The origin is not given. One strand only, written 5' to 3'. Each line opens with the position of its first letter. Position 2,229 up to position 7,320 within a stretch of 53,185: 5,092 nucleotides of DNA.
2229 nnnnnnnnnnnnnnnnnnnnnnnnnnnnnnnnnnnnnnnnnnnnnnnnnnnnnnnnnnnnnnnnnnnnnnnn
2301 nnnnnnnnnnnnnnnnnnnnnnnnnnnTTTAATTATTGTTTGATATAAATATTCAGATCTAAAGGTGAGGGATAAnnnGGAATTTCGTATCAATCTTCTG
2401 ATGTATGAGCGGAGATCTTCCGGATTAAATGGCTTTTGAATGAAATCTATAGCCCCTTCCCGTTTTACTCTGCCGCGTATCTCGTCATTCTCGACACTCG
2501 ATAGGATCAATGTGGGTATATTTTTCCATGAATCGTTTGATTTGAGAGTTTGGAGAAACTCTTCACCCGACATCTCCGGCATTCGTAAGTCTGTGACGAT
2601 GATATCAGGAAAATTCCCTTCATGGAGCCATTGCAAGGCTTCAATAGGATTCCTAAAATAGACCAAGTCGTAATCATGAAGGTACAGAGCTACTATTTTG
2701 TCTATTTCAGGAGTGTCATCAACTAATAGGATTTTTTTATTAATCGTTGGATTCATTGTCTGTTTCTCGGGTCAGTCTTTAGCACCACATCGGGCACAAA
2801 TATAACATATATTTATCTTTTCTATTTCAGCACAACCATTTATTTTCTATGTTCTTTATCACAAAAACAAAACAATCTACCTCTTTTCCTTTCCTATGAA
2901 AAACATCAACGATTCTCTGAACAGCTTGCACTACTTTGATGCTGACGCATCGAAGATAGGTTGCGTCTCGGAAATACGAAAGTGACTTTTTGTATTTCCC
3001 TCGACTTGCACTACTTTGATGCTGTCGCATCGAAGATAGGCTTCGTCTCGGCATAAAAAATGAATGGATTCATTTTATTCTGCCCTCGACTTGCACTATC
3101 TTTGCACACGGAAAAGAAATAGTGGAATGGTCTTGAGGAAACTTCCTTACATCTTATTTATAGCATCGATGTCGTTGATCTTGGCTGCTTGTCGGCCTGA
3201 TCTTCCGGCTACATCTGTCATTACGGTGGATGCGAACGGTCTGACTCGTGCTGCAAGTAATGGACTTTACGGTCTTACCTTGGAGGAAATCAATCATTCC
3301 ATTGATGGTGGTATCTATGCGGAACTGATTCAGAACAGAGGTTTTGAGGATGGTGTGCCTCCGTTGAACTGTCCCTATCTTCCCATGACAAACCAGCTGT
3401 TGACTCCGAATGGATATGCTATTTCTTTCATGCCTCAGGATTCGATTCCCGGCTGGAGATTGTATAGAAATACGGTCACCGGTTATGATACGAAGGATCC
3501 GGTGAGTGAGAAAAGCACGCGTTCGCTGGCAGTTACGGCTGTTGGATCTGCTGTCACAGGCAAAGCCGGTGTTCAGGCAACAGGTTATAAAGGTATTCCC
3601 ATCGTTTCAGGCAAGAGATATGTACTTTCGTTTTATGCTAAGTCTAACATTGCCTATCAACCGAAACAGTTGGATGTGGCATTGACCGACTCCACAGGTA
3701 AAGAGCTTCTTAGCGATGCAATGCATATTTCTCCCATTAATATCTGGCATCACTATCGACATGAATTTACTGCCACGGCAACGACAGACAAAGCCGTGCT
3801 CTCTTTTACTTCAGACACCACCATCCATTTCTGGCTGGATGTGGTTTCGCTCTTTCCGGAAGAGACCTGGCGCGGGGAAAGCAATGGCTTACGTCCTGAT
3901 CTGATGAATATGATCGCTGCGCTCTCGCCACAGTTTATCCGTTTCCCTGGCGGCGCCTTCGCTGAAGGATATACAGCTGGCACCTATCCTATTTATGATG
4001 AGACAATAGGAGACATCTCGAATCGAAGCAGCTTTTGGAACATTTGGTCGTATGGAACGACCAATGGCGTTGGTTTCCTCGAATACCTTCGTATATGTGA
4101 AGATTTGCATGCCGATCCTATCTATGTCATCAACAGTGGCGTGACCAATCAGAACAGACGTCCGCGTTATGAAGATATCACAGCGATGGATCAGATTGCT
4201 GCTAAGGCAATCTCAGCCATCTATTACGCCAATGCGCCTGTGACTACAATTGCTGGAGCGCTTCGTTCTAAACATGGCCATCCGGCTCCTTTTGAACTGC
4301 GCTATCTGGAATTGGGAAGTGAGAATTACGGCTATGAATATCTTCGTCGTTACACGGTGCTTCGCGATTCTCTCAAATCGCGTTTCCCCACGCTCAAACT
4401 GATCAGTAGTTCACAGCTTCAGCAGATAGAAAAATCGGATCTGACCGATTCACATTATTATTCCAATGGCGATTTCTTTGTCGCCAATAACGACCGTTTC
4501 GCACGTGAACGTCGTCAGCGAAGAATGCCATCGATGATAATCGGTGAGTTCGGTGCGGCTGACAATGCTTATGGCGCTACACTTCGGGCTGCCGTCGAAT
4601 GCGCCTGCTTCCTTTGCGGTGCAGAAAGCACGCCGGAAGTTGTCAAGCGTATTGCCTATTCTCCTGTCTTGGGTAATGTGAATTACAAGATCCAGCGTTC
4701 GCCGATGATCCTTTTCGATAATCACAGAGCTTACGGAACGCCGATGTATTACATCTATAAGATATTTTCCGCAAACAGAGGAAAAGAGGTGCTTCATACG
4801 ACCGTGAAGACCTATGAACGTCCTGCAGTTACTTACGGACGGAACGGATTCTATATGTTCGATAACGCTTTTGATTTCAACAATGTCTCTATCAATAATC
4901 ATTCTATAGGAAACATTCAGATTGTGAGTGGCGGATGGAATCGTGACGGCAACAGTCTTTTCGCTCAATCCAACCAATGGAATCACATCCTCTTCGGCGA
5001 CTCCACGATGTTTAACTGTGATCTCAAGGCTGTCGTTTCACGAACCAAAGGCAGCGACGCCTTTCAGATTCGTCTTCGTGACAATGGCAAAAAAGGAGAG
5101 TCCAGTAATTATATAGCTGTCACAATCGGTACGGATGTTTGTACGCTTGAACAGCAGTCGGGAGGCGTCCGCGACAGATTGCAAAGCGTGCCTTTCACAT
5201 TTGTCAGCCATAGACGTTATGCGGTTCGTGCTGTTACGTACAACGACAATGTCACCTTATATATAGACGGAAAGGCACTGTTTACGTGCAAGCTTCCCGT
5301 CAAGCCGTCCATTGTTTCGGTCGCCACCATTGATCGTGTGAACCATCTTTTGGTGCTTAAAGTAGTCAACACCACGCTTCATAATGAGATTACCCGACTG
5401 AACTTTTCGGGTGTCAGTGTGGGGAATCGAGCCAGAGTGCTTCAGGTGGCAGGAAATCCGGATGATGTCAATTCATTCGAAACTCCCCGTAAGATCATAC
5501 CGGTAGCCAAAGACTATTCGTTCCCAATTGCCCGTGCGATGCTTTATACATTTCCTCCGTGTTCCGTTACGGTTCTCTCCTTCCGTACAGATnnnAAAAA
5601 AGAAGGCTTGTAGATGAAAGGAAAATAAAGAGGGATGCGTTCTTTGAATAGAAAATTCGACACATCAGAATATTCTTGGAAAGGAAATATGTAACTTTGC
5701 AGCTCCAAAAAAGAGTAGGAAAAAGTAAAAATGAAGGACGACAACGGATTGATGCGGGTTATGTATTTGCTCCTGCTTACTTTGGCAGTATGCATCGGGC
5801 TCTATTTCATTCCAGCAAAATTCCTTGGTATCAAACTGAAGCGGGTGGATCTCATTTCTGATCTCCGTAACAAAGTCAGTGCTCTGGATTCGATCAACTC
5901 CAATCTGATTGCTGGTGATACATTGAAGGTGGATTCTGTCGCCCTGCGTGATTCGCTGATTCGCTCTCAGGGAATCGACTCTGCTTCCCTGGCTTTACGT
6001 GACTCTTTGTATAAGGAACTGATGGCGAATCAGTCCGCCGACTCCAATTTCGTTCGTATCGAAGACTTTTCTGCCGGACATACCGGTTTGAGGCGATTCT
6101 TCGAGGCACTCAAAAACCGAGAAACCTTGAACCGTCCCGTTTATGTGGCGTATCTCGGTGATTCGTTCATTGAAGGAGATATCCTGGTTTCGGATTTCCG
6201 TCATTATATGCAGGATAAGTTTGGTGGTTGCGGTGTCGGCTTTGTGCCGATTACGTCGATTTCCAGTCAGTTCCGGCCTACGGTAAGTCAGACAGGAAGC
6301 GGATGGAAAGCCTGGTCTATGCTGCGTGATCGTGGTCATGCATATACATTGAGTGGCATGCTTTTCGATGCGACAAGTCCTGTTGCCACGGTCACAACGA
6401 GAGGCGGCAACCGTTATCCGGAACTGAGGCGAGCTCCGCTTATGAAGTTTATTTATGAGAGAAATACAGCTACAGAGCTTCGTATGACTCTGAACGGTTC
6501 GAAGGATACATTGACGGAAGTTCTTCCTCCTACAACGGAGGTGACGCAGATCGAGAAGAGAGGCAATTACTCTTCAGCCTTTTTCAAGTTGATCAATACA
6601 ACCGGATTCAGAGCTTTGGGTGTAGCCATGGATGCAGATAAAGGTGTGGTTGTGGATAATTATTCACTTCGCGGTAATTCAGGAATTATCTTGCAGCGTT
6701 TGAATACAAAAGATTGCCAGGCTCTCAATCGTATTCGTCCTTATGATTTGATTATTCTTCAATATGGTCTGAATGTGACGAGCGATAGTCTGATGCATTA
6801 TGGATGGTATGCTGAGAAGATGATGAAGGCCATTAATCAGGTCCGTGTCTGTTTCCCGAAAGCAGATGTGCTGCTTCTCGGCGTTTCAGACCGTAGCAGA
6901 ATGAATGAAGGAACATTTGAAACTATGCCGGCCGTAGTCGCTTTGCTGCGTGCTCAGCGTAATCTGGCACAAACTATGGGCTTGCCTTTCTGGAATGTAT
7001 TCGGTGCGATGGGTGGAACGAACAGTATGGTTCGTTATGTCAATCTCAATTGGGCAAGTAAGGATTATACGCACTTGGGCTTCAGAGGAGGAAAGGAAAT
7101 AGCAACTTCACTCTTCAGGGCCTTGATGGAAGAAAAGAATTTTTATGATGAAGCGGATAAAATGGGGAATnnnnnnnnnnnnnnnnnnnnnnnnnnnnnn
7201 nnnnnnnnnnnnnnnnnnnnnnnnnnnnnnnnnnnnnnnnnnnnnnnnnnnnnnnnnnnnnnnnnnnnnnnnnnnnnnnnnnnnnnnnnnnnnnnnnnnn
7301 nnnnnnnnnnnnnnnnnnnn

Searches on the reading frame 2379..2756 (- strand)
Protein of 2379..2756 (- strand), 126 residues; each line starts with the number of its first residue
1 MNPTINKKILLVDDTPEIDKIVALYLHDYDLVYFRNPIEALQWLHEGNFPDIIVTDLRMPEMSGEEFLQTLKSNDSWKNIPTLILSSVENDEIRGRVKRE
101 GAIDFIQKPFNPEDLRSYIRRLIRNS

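Call 49: search_protein_families(library=pfam, proteins=[window:2379-2756:-], max_evalue=0.0001)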
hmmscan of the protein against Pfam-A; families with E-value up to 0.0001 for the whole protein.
window:2379-2756:- (126 aa): 1 family
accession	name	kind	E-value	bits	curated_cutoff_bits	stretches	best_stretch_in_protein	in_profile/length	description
PF00072.30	Response_reg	-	1.3e-21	77.2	30.2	1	9-119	1-110/111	Response regulator receiver domain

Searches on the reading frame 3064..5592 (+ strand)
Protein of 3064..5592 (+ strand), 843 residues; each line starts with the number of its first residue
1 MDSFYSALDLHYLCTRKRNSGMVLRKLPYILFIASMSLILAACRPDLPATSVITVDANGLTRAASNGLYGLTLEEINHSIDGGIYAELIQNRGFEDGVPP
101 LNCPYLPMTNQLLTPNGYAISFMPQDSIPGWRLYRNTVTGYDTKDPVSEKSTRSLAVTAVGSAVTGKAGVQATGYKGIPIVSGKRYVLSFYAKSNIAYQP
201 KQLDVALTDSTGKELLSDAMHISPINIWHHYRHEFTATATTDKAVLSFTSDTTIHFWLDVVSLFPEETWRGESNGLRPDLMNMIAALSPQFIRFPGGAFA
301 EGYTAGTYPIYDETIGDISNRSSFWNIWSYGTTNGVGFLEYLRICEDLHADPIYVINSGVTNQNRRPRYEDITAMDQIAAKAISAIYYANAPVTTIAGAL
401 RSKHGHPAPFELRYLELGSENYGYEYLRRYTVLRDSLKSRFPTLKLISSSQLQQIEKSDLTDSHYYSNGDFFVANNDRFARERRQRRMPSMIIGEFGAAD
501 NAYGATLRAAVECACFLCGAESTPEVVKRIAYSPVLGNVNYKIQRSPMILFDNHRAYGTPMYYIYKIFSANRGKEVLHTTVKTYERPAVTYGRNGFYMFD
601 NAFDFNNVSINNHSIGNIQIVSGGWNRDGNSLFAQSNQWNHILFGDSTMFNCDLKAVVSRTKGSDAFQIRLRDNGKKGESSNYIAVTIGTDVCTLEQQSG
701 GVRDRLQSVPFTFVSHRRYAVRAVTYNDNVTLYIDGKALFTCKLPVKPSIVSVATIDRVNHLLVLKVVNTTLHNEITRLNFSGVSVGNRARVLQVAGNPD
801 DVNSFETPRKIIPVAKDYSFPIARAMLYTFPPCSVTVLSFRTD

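Call 49: search_protein_families(library=pfam, proteins=[window:3064-5592:+], max_evalue=0.0001)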
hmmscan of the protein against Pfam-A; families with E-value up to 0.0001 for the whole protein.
window:3064-5592:+ (843 aa): 3 families
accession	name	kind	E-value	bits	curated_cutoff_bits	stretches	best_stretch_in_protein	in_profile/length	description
PF22848.2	ASD1_dom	-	2.4e-22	80.1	22.2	1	284-486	3-229/239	Alpha-L-arabinofuranosidase 1 domain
PF06964.18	Alpha-L-AF_C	-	2.1e-19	70.8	27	1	504-834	18-165/165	Alpha-L-arabinofuranosidase C-terminal domain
PF02018.23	CBM_4_9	-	2.5e-08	34.8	25.9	1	87-250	2-131/136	Carbohydrate binding domain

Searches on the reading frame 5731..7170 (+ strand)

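Call 49: search_protein_families(library=pfam, proteins=[window:5731-7170:+], max_evalue=0.0001)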
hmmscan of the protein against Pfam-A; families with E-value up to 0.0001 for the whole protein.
window:5731-7170:+ (480 aa): 1 family
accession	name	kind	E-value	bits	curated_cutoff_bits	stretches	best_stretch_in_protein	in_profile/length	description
PF13472.12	Lipase_GDSL_2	-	4.2e-05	24.6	32.9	1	305-431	32-157/178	GDSL-like Lipase/Acylhydrolase family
